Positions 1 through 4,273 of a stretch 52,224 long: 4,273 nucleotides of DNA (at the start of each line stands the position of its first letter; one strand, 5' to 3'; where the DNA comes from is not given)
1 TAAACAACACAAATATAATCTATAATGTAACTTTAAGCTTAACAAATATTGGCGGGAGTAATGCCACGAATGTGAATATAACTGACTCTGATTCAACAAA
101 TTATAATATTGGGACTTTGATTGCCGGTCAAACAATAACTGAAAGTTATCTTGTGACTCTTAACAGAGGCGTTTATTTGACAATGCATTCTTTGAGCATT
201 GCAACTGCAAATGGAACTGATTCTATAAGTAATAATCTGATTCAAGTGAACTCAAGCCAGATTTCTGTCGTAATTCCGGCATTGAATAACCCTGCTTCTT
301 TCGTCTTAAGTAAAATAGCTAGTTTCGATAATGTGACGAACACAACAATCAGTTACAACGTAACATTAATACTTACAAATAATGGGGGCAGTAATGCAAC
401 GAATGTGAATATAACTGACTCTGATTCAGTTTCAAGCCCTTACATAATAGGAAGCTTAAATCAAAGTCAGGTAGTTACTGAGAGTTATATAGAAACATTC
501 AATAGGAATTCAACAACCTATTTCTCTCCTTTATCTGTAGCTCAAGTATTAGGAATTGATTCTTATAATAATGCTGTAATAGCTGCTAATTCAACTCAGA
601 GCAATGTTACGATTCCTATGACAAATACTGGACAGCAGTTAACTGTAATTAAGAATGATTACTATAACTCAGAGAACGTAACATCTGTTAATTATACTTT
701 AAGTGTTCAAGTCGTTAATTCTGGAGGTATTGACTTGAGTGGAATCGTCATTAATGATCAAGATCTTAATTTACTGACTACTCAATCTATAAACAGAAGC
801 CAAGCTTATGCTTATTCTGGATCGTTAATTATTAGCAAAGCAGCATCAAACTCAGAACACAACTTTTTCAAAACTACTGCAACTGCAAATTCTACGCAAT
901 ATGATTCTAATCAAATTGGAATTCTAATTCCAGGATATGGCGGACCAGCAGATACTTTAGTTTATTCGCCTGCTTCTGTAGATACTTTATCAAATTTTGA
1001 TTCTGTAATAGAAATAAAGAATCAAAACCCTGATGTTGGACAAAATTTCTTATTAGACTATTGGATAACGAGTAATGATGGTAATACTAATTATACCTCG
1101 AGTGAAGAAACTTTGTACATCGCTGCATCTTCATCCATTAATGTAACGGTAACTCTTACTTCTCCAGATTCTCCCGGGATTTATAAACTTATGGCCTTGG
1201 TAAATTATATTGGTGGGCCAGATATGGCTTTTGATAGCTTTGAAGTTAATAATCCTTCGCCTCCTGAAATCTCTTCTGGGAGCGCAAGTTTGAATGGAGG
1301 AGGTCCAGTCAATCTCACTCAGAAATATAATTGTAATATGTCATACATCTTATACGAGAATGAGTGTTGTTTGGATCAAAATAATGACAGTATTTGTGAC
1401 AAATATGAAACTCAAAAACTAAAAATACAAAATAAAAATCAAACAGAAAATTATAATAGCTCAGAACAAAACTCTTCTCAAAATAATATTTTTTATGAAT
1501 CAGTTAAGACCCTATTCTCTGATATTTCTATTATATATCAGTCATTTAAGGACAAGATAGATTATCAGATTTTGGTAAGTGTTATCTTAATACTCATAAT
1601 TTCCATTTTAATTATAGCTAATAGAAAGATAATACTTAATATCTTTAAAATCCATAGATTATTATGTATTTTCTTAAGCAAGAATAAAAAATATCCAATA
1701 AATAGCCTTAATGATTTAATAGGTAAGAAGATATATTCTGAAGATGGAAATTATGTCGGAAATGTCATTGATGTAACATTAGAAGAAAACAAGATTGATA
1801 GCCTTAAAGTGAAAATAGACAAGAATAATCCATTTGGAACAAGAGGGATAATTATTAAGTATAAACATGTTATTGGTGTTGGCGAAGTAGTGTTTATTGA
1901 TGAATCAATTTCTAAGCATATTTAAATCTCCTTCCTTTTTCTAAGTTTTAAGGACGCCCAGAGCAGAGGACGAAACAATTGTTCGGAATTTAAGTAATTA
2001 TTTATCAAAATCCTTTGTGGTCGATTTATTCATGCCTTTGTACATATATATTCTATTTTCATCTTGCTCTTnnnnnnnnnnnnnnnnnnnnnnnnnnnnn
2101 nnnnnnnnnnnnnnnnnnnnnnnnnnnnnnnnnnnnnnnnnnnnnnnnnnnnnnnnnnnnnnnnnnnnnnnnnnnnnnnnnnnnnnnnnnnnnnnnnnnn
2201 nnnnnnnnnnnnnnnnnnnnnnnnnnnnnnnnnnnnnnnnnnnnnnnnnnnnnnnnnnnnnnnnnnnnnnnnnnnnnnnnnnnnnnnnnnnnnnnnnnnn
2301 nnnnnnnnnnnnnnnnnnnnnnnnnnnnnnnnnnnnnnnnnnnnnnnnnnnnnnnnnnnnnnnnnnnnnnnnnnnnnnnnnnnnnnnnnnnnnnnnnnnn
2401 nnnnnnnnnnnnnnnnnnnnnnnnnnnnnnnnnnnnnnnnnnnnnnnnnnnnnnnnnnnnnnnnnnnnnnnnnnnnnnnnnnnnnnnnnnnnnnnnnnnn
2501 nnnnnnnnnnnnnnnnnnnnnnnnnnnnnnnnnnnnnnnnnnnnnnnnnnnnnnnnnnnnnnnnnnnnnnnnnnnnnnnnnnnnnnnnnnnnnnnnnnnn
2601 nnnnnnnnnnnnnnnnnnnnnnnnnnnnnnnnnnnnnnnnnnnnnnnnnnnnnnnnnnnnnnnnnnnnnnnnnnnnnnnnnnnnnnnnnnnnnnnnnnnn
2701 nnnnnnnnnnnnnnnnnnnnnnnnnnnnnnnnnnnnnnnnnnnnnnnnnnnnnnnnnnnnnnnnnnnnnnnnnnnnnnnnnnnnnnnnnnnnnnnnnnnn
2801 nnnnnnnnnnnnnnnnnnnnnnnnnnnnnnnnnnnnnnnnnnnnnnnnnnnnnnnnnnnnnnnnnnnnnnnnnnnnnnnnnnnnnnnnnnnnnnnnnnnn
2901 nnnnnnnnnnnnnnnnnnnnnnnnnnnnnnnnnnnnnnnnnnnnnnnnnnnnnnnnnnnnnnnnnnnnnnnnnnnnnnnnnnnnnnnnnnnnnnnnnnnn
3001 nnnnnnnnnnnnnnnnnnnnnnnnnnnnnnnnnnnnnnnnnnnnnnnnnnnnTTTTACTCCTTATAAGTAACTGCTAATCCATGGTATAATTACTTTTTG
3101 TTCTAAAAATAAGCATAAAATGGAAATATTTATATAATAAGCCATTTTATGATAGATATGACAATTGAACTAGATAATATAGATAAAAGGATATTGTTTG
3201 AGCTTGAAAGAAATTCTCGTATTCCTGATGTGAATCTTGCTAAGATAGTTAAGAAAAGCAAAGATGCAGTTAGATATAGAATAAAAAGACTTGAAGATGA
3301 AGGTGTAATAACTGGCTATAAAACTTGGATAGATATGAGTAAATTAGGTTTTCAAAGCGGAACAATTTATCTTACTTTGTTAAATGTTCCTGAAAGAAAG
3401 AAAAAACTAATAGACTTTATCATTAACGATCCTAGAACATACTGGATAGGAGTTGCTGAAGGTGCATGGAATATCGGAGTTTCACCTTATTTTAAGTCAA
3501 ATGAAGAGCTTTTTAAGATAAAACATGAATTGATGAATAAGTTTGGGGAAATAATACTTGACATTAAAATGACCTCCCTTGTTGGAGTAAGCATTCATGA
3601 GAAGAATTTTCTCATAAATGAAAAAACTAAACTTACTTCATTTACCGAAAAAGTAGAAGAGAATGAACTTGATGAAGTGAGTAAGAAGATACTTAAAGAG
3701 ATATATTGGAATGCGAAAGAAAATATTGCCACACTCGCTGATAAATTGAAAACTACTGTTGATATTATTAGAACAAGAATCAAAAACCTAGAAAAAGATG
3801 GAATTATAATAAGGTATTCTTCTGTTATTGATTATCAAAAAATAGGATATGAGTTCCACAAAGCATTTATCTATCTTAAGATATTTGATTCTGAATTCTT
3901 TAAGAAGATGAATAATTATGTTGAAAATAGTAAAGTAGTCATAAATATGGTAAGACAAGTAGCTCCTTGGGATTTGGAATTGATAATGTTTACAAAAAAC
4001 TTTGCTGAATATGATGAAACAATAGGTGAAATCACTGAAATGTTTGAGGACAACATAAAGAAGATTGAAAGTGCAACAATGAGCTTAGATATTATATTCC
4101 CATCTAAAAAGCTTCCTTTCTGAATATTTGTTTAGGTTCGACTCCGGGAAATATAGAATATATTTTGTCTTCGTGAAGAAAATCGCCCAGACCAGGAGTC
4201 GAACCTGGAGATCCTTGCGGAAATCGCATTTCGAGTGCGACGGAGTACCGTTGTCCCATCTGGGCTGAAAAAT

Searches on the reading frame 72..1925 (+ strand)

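Call 24: search_protein_families(library=pfam, max_evalue=0.001, proteins=[window:72-1925:+])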
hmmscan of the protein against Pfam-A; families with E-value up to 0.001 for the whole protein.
window:72-1925:+ (617 aa): 1 family
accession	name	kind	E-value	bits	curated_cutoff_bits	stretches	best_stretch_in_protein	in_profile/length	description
PF05239.21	PRC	-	5.7e-07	29.9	21.2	1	545-610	5-72/78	PRC-barrel domain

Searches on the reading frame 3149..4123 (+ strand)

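Call 24: search_protein_families(library=pfam, max_evalue=0.001, proteins=[window:3149-4123:+])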
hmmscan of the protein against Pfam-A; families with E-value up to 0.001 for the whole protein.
window:3149-4123:+ (324 aa): 4 families
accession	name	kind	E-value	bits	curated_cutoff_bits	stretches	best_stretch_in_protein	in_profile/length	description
PF13412.12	HTH_24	-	1.5e-19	69.7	21.9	2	8-55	1-48/48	Winged helix-turn-helix DNA-binding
PF13404.12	HTH_AsnC-type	-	1.2e-16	60.7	27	1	8-49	1-42/42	AsnC-type helix-turn-helix domain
PF01047.28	MarR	-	4.9e-06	26.8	24.6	0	180-226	7-53/59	MarR family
PF08279.18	HTH_11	-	0.00027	21.2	25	0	192-221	17-46/55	HTH domain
